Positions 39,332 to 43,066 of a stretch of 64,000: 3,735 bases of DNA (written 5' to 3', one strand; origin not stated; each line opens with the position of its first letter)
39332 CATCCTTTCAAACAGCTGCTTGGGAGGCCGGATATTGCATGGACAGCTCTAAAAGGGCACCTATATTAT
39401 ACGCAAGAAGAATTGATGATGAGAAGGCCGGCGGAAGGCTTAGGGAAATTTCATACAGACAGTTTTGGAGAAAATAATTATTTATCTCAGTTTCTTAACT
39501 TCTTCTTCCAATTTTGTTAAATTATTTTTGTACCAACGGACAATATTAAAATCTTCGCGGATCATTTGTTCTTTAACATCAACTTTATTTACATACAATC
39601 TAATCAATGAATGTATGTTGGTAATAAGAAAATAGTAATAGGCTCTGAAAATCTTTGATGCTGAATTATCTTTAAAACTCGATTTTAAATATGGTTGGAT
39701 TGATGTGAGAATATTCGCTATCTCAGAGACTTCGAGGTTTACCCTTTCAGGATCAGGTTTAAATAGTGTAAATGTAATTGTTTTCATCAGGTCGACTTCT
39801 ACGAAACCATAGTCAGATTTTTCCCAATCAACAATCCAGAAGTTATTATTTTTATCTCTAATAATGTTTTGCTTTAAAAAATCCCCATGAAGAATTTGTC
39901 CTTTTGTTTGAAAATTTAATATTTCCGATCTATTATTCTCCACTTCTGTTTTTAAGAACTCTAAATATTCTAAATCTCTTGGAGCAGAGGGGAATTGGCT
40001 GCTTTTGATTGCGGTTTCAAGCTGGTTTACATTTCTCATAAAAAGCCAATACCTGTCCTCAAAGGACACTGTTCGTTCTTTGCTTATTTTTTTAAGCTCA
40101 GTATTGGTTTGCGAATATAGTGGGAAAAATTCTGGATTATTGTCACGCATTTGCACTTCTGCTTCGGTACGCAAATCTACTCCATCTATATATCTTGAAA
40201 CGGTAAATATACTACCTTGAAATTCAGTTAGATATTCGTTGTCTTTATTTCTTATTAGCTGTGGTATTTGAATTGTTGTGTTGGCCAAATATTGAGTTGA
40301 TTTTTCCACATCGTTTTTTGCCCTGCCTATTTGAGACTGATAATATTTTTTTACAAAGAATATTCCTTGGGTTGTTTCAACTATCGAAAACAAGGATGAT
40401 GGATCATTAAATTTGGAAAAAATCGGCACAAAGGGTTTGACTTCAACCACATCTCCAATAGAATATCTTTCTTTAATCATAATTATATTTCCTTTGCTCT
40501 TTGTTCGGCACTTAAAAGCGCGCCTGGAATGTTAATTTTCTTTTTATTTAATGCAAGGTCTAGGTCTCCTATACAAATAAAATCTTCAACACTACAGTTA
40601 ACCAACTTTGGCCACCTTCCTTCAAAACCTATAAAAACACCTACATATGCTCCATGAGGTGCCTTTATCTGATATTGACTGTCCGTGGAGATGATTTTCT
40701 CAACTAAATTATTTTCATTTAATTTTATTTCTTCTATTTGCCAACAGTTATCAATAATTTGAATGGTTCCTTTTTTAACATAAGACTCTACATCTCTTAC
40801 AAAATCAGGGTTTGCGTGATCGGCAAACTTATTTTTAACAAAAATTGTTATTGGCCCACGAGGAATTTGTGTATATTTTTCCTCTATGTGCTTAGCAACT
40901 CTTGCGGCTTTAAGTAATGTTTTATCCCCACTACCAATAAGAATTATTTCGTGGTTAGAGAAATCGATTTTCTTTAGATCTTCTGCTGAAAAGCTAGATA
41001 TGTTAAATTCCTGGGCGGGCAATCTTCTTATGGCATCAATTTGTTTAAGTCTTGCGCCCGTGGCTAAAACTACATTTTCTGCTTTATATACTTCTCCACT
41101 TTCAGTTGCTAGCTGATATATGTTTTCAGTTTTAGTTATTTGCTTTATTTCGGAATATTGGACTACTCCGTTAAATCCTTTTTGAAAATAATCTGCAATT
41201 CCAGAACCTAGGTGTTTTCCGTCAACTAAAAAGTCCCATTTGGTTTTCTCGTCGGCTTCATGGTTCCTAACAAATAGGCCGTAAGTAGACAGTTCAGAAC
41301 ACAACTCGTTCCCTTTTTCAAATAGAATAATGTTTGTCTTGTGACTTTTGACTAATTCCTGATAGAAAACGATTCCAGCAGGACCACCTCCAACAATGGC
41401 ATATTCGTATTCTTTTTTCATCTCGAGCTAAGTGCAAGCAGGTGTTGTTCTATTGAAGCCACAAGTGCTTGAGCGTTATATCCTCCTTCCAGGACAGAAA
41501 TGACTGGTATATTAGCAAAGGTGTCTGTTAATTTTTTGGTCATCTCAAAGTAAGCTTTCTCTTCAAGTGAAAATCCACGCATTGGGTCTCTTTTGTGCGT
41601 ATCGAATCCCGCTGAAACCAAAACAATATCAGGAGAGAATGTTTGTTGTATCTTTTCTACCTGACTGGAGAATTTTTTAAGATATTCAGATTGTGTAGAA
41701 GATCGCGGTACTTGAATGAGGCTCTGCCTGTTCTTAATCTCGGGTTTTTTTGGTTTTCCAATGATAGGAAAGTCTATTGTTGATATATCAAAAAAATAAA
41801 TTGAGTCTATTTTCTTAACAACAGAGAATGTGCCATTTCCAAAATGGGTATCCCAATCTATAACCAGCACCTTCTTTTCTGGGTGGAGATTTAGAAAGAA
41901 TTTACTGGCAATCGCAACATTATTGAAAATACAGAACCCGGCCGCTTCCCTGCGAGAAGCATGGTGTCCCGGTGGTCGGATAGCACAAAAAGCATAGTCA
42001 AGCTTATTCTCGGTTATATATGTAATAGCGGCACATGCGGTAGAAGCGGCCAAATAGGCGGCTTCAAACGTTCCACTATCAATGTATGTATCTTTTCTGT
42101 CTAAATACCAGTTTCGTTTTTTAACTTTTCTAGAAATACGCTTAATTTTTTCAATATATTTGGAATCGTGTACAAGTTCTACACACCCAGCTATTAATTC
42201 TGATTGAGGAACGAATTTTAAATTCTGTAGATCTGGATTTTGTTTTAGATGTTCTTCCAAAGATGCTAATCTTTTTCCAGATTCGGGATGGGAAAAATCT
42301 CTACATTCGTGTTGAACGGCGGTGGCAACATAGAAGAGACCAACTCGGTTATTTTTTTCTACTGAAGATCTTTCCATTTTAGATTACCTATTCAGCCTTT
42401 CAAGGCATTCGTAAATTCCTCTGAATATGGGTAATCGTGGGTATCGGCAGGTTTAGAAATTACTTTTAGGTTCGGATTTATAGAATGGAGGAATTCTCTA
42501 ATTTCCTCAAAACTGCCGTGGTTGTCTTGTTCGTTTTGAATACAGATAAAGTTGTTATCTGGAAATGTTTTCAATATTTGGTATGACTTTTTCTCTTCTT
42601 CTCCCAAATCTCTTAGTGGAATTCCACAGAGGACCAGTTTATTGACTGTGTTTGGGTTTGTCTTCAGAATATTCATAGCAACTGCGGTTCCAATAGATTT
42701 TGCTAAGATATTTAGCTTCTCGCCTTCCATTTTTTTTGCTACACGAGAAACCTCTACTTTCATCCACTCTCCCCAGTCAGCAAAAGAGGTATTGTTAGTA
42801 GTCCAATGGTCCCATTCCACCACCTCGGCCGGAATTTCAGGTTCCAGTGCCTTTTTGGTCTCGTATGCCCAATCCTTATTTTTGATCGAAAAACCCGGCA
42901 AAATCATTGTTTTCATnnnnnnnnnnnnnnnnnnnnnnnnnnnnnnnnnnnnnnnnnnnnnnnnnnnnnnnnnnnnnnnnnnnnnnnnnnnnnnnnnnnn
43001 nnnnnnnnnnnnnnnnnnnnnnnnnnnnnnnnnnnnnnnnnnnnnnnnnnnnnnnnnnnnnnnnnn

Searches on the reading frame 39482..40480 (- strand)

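Call 41: search_protein_families(library=pfam, proteins=[window:39482-40480:-], max_evalue=1)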
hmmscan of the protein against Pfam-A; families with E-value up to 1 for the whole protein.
window:39482-40480:- (332 aa): 3 families
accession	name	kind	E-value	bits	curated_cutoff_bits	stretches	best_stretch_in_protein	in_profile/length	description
PF01636.29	APH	-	1.2e-12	48.5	23.2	1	60-248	42-222/239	Phosphotransferase enzyme family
PF03881.20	Fructosamin_kin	-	0.013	15.2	22.4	1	179-241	173-234/288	Fructosamine kinase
PF24862.1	SUS_EPBD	-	0.067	14.1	27.7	1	38-102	1-65/88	Sucrose synthase EPBD domain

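Call 60: search_protein_families(library=ncbifam, proteins=[window:39482-40480:-], max_evalue=0.00001)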
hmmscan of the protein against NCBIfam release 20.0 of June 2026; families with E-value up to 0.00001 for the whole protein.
window:39482-40480:- (332 aa): 2 families
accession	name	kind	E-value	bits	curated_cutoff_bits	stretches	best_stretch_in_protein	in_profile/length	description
TIGR02906.1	spore_CotS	subfamily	1.7e-07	30.5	172.7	0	58-236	37-229/314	CotS family spore coat protein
NF053880.1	SprCtKinCotIBac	equivalog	2.7e-06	26.6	550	0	61-102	59-100/328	spore coat kinase CotI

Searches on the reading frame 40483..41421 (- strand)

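Call 41: search_protein_families(library=pfam, proteins=[window:40483-41421:-], max_evalue=1)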
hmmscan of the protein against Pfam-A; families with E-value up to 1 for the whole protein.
window:40483-41421:- (312 aa): 10 families
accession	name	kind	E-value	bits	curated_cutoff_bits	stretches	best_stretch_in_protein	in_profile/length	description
PF13738.12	Pyr_redox_3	-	7.4e-12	45.5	30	1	9-258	2-253/305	Pyridine nucleotide-disulphide oxidoreductase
PF07992.20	Pyr_redox_2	-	8.2e-11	42.3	26.1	1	6-187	2-172/291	Pyridine nucleotide-disulphide oxidoreductase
PF13454.12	NAD_binding_9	-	7.1e-08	33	21.8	2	8-39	1-34/155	FAD-NAD(P)-binding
PF03486.20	HI0933_like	-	2.9e-05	24.1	50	1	7-48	3-43/244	HI0933-like protein Rossmann domain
PF13450.12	NAD_binding_8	-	3e-05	24.6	21.9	1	9-47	1-38/68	NAD(P)-binding Rossmann-like domain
PF01266.30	DAO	-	0.00017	21.6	27.9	1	67-128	147-209/353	FAD dependent oxidoreductase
PF13434.12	Lys_Orn_oxgnase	-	0.013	15.1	21.3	1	84-182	109-210/339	L-lysine 6-monooxygenase/L-ornithine 5-monooxygenase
PF01134.28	GIDA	-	0.013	15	22.1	1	88-150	114-177/391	Glucose inhibited division protein A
PF02254.24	TrkA_N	-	0.015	16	23.8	1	7-57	1-50/116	TrkA-N domain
PF05834.18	Lycopene_cycl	-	0.16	11.4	23.4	0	8-40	3-36/380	Lycopene cyclase protein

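Call 60: search_protein_families(library=ncbifam, proteins=[window:40483-41421:-], max_evalue=0.00001)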
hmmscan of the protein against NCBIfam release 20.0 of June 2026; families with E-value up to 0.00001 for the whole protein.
window:40483-41421:- (312 aa): 4 families
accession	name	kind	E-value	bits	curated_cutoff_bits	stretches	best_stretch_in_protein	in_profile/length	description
TIGR01292.1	TRX_reduct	equivalog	1.3e-08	34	343.45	1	6-180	2-165/300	thioredoxin-disulfide reductase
TIGR03197.1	MnmC_Cterm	equivalog_domain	4.9e-08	32.5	174.2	0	88-138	166-216/400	FAD-dependent 5-carboxymethylaminomethyl-2-thiouridine(34) oxidoreductase MnmC1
TIGR04018.1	Bthiol_YpdA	hypoth_equivalog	1.8e-07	30.3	339.9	1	8-267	3-248/316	YpdA family putative bacillithiol disulfide reductase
TIGR00275.1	TIGR00275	subfamily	1e-06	27.9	183.8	0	89-123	126-159/401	aminoacetone oxidase family FAD-binding enzyme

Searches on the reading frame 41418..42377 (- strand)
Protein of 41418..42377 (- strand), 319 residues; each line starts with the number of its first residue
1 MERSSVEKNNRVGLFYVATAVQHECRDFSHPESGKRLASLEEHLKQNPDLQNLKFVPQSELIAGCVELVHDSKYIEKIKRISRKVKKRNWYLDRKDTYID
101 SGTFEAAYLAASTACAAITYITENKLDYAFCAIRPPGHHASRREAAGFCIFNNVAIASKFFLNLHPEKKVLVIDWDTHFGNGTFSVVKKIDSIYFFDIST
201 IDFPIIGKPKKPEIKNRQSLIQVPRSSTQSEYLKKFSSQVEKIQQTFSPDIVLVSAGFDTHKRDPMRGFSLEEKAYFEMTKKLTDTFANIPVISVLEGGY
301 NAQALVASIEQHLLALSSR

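Call 3: search_protein_families(library=pfam, proteins=[window:41418-42377:-], max_evalue=0.01)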
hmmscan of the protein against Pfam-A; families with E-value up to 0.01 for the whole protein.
window:41418-42377:- (319 aa): 1 family
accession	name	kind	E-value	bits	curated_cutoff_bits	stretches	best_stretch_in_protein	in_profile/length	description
PF00850.24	Hist_deacetyl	-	4.8e-68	230.1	27.9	1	30-315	1-297/298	Histone deacetylase domain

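Call 4: search_protein_families(library=ncbifam, proteins=[window:41418-42377:-], max_evalue=0.01)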
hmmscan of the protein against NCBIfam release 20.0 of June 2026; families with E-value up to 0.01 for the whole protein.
window:41418-42377:- (319 aa): 1 family
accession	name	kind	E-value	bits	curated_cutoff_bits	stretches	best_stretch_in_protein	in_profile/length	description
NF041191.2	encap_f4b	exception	0.003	17.9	90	0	65-85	52-72/90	family 4B encapsulin nanocompartment shell protein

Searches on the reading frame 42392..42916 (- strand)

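Call 3: search_protein_families(library=pfam, proteins=[window:42392-42916:-], max_evalue=0.01)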
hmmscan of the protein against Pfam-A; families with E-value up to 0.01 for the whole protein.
window:42392-42916:- (174 aa): 3 families
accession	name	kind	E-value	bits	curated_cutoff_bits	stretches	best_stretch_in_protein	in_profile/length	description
PF20408.4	Abhydrolase_11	-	8.7e-07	29.3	27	1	55-162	67-167/193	Alpha/beta hydrolase domain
PF00561.26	Abhydrolase_1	-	0.00054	20.1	25.8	1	58-120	61-122/245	alpha/beta hydrolase fold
PF12146.15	Hydrolase_4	-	0.0019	18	27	1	55-98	65-108/239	Serine aminopeptidase, S33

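Call 4: search_protein_families(library=ncbifam, proteins=[window:42392-42916:-], max_evalue=0.01)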
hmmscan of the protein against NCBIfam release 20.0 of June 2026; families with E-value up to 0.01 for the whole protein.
window:42392-42916:- (174 aa): 1 family
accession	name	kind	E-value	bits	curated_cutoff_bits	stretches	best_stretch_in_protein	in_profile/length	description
NF050089.1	i_nPHAscl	equivalog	0.0029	16.7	300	1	55-97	73-115/288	intracellular short-chain-length polyhydroxyalkanoate depolymerase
